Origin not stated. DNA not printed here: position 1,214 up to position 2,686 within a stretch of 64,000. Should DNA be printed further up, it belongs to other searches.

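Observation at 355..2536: Adjacent ColD-like (His188) 3-dehydratase and Fcl/ColC-like epimerase-reductase suggest GDP-3,6-dideoxyhexose (colitose-like) synthesis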

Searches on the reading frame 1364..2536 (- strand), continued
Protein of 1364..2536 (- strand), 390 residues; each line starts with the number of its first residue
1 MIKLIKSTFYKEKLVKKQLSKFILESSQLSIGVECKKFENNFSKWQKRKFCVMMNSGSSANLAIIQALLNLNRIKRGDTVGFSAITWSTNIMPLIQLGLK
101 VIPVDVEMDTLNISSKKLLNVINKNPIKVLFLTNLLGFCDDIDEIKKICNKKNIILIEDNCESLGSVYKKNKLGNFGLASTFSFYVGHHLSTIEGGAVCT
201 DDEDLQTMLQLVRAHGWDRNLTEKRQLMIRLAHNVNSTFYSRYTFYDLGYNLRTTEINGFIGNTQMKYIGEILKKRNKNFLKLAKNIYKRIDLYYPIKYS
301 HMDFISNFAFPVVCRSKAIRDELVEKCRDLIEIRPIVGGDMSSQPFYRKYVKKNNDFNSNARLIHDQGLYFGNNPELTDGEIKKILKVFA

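Call 17: find_homologous_proteins(query=window:1364-2536:-, max_evalue=1e-30)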
Query window:1364-2536:- (390 aa): 7916 proteins with E <= 1e-30 among 8000 candidates; the best 120 are listed.
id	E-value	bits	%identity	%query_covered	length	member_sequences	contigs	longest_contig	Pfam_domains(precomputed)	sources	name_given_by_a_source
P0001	2.6e-258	874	100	100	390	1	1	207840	PF01053.27,PF01041.24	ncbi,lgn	-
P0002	1.0e-257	872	100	100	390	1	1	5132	PF01053.27,PF01041.24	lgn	-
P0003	1.6e-204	697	76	100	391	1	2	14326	PF01053.27,PF01041.24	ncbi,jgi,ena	-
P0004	2.6e-204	696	76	100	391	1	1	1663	PF01053.27,PF01041.24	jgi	-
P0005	4.2e-204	696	76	100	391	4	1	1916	PF01053.27,PF01041.24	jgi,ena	-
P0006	1.0e-203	694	76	100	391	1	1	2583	PF01053.27,PF01041.24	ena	-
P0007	1.3e-202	691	77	100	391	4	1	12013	PF01053.27,PF01041.24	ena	-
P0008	2.5e-202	690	76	100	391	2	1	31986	PF01053.27,PF01041.24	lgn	-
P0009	4.3e-202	689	76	100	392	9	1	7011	PF01053.27,PF01041.24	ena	-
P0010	4.7e-202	689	75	100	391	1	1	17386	PF01053.27,PF01041.24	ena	-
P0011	5.7e-202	689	75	100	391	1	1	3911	PF01053.27,PF01041.24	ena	-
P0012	7.2e-202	688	75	100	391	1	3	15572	PF01053.27,PF01041.24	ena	-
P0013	7.8e-202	688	75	100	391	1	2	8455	PF01053.27,PF01041.24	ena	-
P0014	2.3e-201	687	75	100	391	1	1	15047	PF01053.27,PF01041.24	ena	-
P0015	2.3e-201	687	75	100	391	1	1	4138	PF01053.27,PF01041.24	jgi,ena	-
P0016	2.5e-201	687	75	100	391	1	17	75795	PF01053.27,PF01041.24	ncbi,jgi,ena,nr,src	ncbi:MAG: DegT/DnrJ/EryC1/StrS aminotransferase [Candidatus Levybacteria bacterium GW2011_GWA1_37_16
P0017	3.8e-201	686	75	100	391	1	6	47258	PF01053.27,PF01041.24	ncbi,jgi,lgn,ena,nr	ncbi:MAG: DegT/DnrJ/EryC1/StrS aminotransferase [Candidatus Levybacteria bacterium RIFCSPLOWO2_12_FU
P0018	6.9e-201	685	75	100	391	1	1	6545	PF01053.27,PF01041.24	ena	-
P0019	7.3e-201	685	75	100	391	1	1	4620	PF01053.27,PF01041.24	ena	-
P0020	7.5e-201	685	75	100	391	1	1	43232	PF00266.26,PF01053.27,PF01041.24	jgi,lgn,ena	-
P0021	2.6e-200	683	74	99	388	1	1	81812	PF01053.27,PF01041.24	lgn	-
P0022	4.8e-200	682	74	100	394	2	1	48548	PF01053.27,PF01041.24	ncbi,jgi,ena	-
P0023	5.9e-200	682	74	100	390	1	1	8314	PF00266.26,PF01053.27,PF01041.24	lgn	-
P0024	9.2e-200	681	75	100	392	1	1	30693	PF01053.27,PF01041.24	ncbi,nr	ncbi:MAG: DegT/DnrJ/EryC1/StrS family aminotransferase, partial [Candidatus Parcubacteria bacterium]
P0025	1.0e-199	681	76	100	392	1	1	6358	PF01053.27,PF01041.24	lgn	-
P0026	1.3e-199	681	76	100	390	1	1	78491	PF01053.27,PF01041.24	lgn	-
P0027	1.3e-199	681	74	100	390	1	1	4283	PF01053.27,PF01041.24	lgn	-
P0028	1.4e-199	681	74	100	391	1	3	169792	PF01053.27,PF01041.24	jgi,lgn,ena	-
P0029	3.5e-199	680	75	100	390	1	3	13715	PF01053.27,PF01041.24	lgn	-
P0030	1.1e-198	678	74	100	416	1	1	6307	PF01053.27,PF01041.24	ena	-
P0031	1.3e-198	678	74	100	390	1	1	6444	PF01053.27,PF01041.24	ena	-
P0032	3.0e-198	676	74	100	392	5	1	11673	PF01053.27,PF01041.24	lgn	-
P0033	3.5e-198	676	75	100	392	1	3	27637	PF01053.27,PF01041.24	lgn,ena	-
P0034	3.9e-198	676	75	100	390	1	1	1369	PF01041.24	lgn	-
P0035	4.1e-198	676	75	100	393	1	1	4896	PF01053.27,PF01041.24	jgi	-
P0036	5.8e-198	675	76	100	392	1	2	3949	PF01053.27,PF01041.24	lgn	-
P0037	7.6e-198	675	74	100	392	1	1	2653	PF01053.27,PF01041.24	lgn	-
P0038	9.6e-198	675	74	100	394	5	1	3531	PF01053.27,PF01041.24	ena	-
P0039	1.7e-197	674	74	100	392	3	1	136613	PF00266.26,PF01053.27,PF01041.24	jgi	-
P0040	2.2e-197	674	74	100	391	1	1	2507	PF01053.27,PF01041.24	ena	-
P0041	2.3e-197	674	74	100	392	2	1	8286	PF01053.27,PF01041.24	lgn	-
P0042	3.8e-197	673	74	100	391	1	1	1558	PF01053.27,PF01041.24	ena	-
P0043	3.8e-197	673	73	100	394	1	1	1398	PF01053.27,PF01041.24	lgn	-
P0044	4.2e-197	673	76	97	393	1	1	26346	PF01053.27,PF01041.24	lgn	-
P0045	6.2e-197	672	74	100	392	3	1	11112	PF01053.27,PF01041.24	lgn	-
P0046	6.2e-197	672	74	100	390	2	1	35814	PF01053.27,PF01041.24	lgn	-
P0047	7.1e-197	672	74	100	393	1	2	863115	PF01053.27,PF01041.24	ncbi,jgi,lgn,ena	-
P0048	9.9e-197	671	72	100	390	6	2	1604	PF01053.27,PF01041.24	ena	-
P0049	1.1e-196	671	73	100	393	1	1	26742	PF01053.27,PF01041.24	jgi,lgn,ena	-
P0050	1.2e-196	671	74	100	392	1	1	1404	PF01053.27,PF01041.24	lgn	-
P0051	1.3e-196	671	74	100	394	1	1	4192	PF01053.27,PF01041.24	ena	-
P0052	1.8e-196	671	74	100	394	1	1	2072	PF01053.27,PF01041.24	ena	-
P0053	2.1e-196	670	74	100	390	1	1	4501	PF01053.27,PF01041.24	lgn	-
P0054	2.2e-196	670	74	100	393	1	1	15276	PF01053.27,PF01041.24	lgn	-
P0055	2.2e-196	670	74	100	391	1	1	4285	PF01053.27,PF01041.24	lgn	-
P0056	2.5e-196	670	74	100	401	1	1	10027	PF01053.27,PF01041.24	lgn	-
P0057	3.5e-196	670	73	100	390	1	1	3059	PF01053.27,PF01041.24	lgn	-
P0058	4.1e-196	669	74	100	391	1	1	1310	PF01053.27,PF01041.24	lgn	-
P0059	5.1e-196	669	74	100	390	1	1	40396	PF01053.27,PF01041.24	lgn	-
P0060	7.3e-196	669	72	100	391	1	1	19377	PF01053.27,PF01041.24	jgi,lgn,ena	-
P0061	7.9e-196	668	72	100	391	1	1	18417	PF01053.27,PF01041.24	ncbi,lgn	-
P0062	9.6e-196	668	74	100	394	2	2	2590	PF01053.27,PF01041.24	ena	-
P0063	1.2e-195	668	73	100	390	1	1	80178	PF01053.27,PF01041.24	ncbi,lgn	-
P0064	1.9e-195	667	72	100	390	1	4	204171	PF01053.27,PF01041.24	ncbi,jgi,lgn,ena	-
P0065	3.0e-195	667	73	100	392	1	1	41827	PF01053.27,PF01041.24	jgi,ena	-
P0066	3.6e-195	666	73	100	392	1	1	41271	PF01053.27,PF01041.24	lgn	-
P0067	4.4e-195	666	73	100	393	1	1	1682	PF01053.27,PF01041.24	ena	-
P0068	4.8e-195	666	72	100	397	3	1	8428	PF01053.27,PF01041.24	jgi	-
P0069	6.0e-195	666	74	100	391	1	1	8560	PF01053.27,PF01041.24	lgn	-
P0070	1.6e-194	664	73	100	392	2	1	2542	PF01053.27,PF01041.24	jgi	-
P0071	1.7e-194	664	74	100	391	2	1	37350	PF01053.27,PF01041.24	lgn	-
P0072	1.8e-194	664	73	100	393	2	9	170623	PF00266.26,PF01053.27,PF01041.24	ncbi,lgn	-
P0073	2.6e-194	664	72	100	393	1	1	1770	PF01053.27,PF01041.24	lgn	-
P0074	2.9e-194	663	72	100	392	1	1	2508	PF01053.27,PF01041.24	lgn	-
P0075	3.4e-194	663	72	100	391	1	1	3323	PF01041.24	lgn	-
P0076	7.8e-194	662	71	100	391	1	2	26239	PF01053.27,PF01041.24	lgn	-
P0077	8.2e-194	662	72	100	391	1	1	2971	PF01053.27,PF01041.24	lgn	-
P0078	1.3e-193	661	72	100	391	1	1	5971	PF01053.27,PF01041.24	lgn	-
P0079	1.4e-193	661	72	100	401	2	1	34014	PF01053.27,PF01041.24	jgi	jgi:CDP-4-dehydro-6-deoxyglucose reductase, E1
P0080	1.4e-193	661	72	100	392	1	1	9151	PF01053.27,PF01041.24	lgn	-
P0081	1.8e-193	661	73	100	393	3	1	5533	PF01053.27,PF01041.24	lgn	-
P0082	1.9e-193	661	72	100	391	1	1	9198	PF01053.27,PF01041.24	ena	-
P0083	2.0e-193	661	73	100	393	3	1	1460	PF01053.27,PF01041.24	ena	-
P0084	4.2e-193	660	72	100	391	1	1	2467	PF01053.27,PF01041.24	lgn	-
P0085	5.2e-193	659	72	100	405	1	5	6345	PF00266.26,PF01053.27,PF01041.24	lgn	-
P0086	7.2e-193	659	72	100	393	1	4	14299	PF01053.27,PF01041.24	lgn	-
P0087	7.8e-193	659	73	100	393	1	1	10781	PF01053.27,PF01041.24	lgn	-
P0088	1.0e-192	658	73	100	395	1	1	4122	PF01053.27,PF01041.24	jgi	-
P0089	1.1e-192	658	73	100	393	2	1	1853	PF01053.27,PF01041.24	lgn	-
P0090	1.2e-192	658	72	100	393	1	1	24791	PF01053.27,PF01041.24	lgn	-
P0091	2.6e-192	657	71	100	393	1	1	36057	PF01053.27,PF01041.24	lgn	-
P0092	2.7e-192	657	72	100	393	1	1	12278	PF01053.27,PF01041.24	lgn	-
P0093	2.9e-192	657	72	100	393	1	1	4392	PF01053.27,PF01041.24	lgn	-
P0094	3.4e-192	657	71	100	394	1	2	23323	PF01053.27,PF01041.24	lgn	-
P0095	8.0e-192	655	72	100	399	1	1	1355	PF01053.27,PF01041.24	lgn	-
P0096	8.2e-192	655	70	100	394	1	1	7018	PF01041.24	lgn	-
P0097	8.6e-192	655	72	100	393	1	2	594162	PF01053.27,PF01041.24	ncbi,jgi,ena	-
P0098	1.0e-191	655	72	100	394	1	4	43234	PF01053.27,PF01041.24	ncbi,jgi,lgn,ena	-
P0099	2.2e-191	654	71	100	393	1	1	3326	PF00266.26,PF01053.27,PF01041.24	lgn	-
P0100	2.3e-191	654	71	100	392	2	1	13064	PF01053.27,PF01041.24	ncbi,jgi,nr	ncbi:DegT/DnrJ/EryC1/StrS aminotransferase family protein [Candidatus Microgenomates bacterium]|nr:M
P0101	7.9e-191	652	73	100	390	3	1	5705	PF01041.24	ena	-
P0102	1.0e-190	652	72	97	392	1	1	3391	PF01053.27,PF01041.24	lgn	-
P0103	1.4e-190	651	73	100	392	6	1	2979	PF01053.27,PF01041.24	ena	-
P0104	2.4e-190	650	70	100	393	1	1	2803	PF01041.24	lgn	-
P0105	3.1e-190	650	72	100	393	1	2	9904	PF00266.26,PF01053.27,PF01041.24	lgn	-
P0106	3.5e-190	650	73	100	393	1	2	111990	PF01053.27,PF01041.24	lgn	-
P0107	4.7e-190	649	71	100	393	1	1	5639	PF01053.27,PF01041.24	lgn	-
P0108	5.2e-190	649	70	100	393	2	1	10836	PF01053.27,PF01041.24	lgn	-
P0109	7.3e-190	649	71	100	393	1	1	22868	PF01053.27,PF01041.24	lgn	-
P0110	9.7e-190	648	72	100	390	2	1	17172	PF01053.27,PF01041.24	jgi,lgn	-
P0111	1.4e-189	648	72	100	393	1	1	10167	PF01053.27,PF01041.24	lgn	-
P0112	1.9e-189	647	72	100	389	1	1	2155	PF01053.27,PF01041.24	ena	-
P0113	1.9e-189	647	70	100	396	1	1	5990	PF01041.24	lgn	-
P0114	2.1e-189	647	71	99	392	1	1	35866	PF01053.27,PF01041.24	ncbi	-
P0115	2.4e-189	647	71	100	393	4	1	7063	PF01053.27,PF01041.24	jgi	-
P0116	3.9e-189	646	70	100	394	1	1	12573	PF00266.26,PF01053.27,PF01041.24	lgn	-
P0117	4.3e-189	646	72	100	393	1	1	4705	PF01053.27,PF01041.24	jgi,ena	-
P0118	4.8e-189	646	71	100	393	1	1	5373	PF01053.27,PF01041.24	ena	-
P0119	5.5e-189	646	70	100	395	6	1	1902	PF01053.27,PF01041.24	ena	-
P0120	5.6e-189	646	70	100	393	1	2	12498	PF01053.27,PF01041.24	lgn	-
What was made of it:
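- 1364..2536 (-): ColD-type PMP/PLP-dependent NDP-4-keto-6-deoxy-sugar 3-dehydratase, 390 aa. It has Gly187-His188-His189 and no Fe-S cysteine motif. Thousands of relatives exist, the listed best 120 at 70-77% identity; the few with source names are CPR/Patescibacteria (call 17).
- The family is strongly conserved, at 70-77% identity across many CPR genomes (call 17).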

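Call 19: find_encoding_contigs(protein=P0016, flank=10000, max_places=3)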
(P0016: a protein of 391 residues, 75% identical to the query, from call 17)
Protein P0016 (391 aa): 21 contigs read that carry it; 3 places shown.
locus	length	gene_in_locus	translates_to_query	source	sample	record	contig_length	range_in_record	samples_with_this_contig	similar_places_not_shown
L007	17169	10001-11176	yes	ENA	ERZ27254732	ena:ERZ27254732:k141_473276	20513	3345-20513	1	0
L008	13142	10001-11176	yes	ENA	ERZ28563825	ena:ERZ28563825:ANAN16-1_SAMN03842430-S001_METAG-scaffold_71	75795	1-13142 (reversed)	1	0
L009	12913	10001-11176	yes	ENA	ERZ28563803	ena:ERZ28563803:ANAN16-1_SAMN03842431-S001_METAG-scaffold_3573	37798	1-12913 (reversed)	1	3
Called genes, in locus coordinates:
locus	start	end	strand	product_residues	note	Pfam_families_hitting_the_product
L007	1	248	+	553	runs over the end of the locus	PF10131:PTPS_related, PF09586:YfhO (weak)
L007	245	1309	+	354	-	PF13439:Glyco_transf_4, PF00534:Glycos_transf_1, PF13692:Glyco_trans_1_4, PF13524:Glyco_trans_1_2, PF20706:GT4-conflict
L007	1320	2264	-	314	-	PF00535:Glycos_transf_2, PF10111:Glyco_tranf_2_2 (weak)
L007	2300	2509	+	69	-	-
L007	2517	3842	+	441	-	PF01943:Polysacc_synt, PF13440:Polysacc_synt_3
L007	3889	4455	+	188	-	PF00908:dTDP_sugar_isom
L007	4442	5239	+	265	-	PF00535:Glycos_transf_2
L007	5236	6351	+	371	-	PF13439:Glyco_transf_4, PF20706:GT4-conflict, PF00534:Glycos_transf_1, PF13692:Glyco_trans_1_4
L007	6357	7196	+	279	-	PF00535:Glycos_transf_2, PF10111:Glyco_tranf_2_2 (weak), PF13641:Glyco_tranf_2_3 (weak)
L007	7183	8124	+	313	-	PF04321:RmlD_sub_bind, PF01073:3Beta_HSD, PF01370:Epimerase, PF02719:Polysacc_synt_2, PF07993:NAD_binding_4 (faint), PF16363:GDP_Man_Dehyd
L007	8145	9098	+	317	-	PF01370:Epimerase, PF02719:Polysacc_synt_2 (faint), PF04321:RmlD_sub_bind, PF16363:GDP_Man_Dehyd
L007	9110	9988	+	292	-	PF01370:Epimerase, PF16363:GDP_Man_Dehyd, PF07993:NAD_binding_4 (weak)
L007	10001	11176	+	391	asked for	PF01041:DegT_DnrJ_EryC1, PF01053:Cys_Met_Meta_PP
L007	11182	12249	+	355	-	PF01370:Epimerase, PF02719:Polysacc_synt_2 (weak), PF04321:RmlD_sub_bind, PF16363:GDP_Man_Dehyd, PF07993:NAD_binding_4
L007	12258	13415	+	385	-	PF00534:Glycos_transf_1, PF13692:Glyco_trans_1_4, PF26337:Gtf3_C (weak)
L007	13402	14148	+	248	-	PF01209:Ubie_methyltran, PF13489:Methyltransf_23, PF06325:PrmA (weak), PF08241:Methyltransf_11, PF08242:Methyltransf_12, PF13649:Methyltransf_25, PF13847:Methyltransf_31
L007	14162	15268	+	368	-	PF00534:Glycos_transf_1 (faint)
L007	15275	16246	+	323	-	PF00535:Glycos_transf_2, PF10111:Glyco_tranf_2_2, PF13506:Glyco_transf_21 (weak), PF13641:Glyco_tranf_2_3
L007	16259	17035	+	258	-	PF00483:NTP_transferase, PF12804:NTP_transf_3 (weak)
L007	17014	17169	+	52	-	?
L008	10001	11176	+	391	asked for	PF01041:DegT_DnrJ_EryC1, PF01053:Cys_Met_Meta_PP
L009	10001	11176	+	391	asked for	PF01041:DegT_DnrJ_EryC1, PF01053:Cys_Met_Meta_PP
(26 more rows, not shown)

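Call 30: find_related_loci(query=window:1364-2536:-, collection=genome_contigs, flank=10000)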
Query window:1364-2536:- (390 aa) in genome_contigs; peptide patterns used: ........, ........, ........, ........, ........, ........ (x = any residue, [..] = any of these).
135 stretches matched a pattern; 5 encode a relative of the query (tblastn E <= 1e-3); 5 distinct loci.
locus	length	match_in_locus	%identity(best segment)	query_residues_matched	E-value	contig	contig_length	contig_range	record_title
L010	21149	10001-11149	54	1-386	9e-134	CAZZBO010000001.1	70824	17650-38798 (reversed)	MAG TPA_asm: uncultured Candidatus Saccharibacteria bacterium isolate binchicken_co27_251 genome assembly, contig: NODE_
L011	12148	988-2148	53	1-388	7e-129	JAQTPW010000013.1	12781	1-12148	MAG: Candidatus Paceibacterota bacterium isolate STB_125 NODE_12226_length_12781_cov_3.888020_Sandtown_B, whole genome s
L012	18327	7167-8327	55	1-388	1e-131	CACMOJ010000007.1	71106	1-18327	MAG: uncultured SAR116 cluster alpha proteobacterium isolate AG-919-E16 genome assembly, contig: AG-919-E16_NODE_7, whol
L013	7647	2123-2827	33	36-292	8e-20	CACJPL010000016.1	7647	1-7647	uncultured Pelagibacteraceae bacterium isolate AG-915-O05 genome assembly, contig: AG-915-O05_NODE_16, whole genome shot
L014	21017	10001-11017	24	24-381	7e-19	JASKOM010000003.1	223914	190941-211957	MAG: Campylobacterota bacterium isolate GLC1 NODE_3_length_223914_cov_28.5324_ID_50238, whole genome shotgun sequence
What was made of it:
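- Tried and rejected: The genome_contigs scan with the single protein gave only 5 loci (call 30).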

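Call 31: find_encoding_contigs(protein=P0047, flank=10000, max_places=1)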
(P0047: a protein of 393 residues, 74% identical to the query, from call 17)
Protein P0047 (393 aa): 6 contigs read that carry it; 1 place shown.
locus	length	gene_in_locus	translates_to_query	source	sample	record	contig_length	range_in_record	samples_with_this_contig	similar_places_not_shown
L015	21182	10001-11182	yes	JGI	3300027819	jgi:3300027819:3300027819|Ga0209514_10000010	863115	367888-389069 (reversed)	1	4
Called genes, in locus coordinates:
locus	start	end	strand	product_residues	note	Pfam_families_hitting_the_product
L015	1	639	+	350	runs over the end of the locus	PF13439:Glyco_transf_4, PF13579:Glyco_trans_4_4 (weak), PF00534:Glycos_transf_1, PF13692:Glyco_trans_1_4, PF13524:Glyco_trans_1_2 (weak), PF20706:GT4-conflict (weak)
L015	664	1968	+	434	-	PF13440:Polysacc_synt_3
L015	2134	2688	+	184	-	PF00908:dTDP_sugar_isom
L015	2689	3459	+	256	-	PF00535:Glycos_transf_2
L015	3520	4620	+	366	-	PF13439:Glyco_transf_4, PF20706:GT4-conflict, PF00534:Glycos_transf_1, PF13692:Glyco_trans_1_4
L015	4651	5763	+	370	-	PF00155:Aminotran_1_2, PF01041:DegT_DnrJ_EryC1, PF00266:Aminotran_5 (weak)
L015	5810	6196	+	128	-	PF14667:Polysacc_synt_C, PF00190:Cupin_1 (weak), PF07883:Cupin_2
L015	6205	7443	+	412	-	PF08421:Methyltransf_13, PF13489:Methyltransf_23, PF08241:Methyltransf_11 (faint), PF08242:Methyltransf_12 (weak), PF08484:Methyltransf_14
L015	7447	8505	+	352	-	PF01073:3Beta_HSD, PF01370:Epimerase, PF02719:Polysacc_synt_2 (faint), PF16363:GDP_Man_Dehyd, PF07993:NAD_binding_4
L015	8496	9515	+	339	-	PF00535:Glycos_transf_2, PF13641:Glyco_tranf_2_3 (weak)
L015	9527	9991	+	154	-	PF25084:LbH_EIF2B, PF25087:GMPPB_C (weak), PF00132:Hexapep, PF14602:Hexapep_2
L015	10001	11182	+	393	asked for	PF01041:DegT_DnrJ_EryC1, PF01053:Cys_Met_Meta_PP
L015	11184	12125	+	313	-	PF01370:Epimerase, PF02719:Polysacc_synt_2 (faint), PF04321:RmlD_sub_bind (faint), PF01073:3Beta_HSD (weak), PF07993:NAD_binding_4 (faint), PF13460:NAD_binding_10 (weak), PF16363:GDP_Man_Dehyd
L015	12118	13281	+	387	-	PF00534:Glycos_transf_1, PF13692:Glyco_trans_1_4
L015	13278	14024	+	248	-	PF02353:CMAS (weak), PF03848:TehB, PF13489:Methyltransf_23, PF05175:MTS, PF13847:Methyltransf_31, PF08241:Methyltransf_11, PF08242:Methyltransf_12, PF13649:Methyltransf_25, +7 more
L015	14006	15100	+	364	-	PF00535:Glycos_transf_2, PF10111:Glyco_tranf_2_2, PF13641:Glyco_tranf_2_3, PF13632:Glyco_trans_2_3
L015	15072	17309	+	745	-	-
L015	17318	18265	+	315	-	-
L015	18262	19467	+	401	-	PF13439:Glyco_transf_4, PF00534:Glycos_transf_1, PF13692:Glyco_trans_1_4, PF13524:Glyco_trans_1_2, PF20706:GT4-conflict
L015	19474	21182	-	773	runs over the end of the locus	-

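Call 32: find_encoding_contigs(protein=P0097, flank=10000, max_places=1)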
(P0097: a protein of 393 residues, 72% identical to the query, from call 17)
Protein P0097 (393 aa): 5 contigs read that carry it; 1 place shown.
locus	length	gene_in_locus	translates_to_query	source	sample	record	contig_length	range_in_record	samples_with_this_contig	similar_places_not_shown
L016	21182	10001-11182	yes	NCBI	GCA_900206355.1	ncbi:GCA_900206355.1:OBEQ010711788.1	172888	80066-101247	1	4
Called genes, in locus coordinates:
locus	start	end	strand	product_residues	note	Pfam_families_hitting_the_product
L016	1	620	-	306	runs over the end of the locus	PF01073:3Beta_HSD, PF01370:Epimerase, PF02719:Polysacc_synt_2, PF04321:RmlD_sub_bind, PF05368:NmrA (faint), PF07993:NAD_binding_4 (faint), PF08659:KR (weak), PF16363:GDP_Man_Dehyd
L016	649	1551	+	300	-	PF05219:DREV (weak), PF13489:Methyltransf_23, PF05175:MTS (weak), PF07021:MetW (faint), PF13847:Methyltransf_31, PF08241:Methyltransf_11, PF08242:Methyltransf_12, PF13649:Methyltransf_25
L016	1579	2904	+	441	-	PF01943:Polysacc_synt (weak), PF13440:Polysacc_synt_3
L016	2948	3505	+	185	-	PF00908:dTDP_sugar_isom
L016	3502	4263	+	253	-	PF00535:Glycos_transf_2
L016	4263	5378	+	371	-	PF13439:Glyco_transf_4, PF20706:GT4-conflict, PF00534:Glycos_transf_1, PF13692:Glyco_trans_1_4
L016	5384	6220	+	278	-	PF00535:Glycos_transf_2, PF10111:Glyco_tranf_2_2 (weak)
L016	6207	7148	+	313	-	PF04321:RmlD_sub_bind, PF01073:3Beta_HSD, PF01370:Epimerase, PF02719:Polysacc_synt_2, PF16363:GDP_Man_Dehyd, PF07993:NAD_binding_4 (weak)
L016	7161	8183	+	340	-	PF00535:Glycos_transf_2, PF10111:Glyco_tranf_2_2, PF13641:Glyco_tranf_2_3, PF13632:Glyco_trans_2_3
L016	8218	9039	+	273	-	-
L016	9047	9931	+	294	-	-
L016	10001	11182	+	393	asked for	PF01041:DegT_DnrJ_EryC1, PF01053:Cys_Met_Meta_PP (weak)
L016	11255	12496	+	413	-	PF08421:Methyltransf_13, PF13489:Methyltransf_23, PF13847:Methyltransf_31 (faint), PF08241:Methyltransf_11, PF08242:Methyltransf_12 (faint), PF08484:Methyltransf_14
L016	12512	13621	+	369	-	PF00534:Glycos_transf_1 (faint), PF26337:Gtf3_C (weak)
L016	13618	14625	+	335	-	PF00535:Glycos_transf_2, PF10111:Glyco_tranf_2_2, PF13641:Glyco_tranf_2_3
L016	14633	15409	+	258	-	PF00483:NTP_transferase, PF12804:NTP_transf_3 (weak)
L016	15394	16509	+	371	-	PF01073:3Beta_HSD, PF01370:Epimerase, PF16363:GDP_Man_Dehyd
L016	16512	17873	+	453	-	PF03721:UDPG_MGDP_dh_N, PF00984:UDPG_MGDP_dh, PF03720:UDPG_MGDP_dh_C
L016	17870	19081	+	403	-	PF08421:Methyltransf_13, PF13489:Methyltransf_23, PF08241:Methyltransf_11 (faint), PF08242:Methyltransf_12 (weak), PF08484:Methyltransf_14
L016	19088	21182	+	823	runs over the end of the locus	-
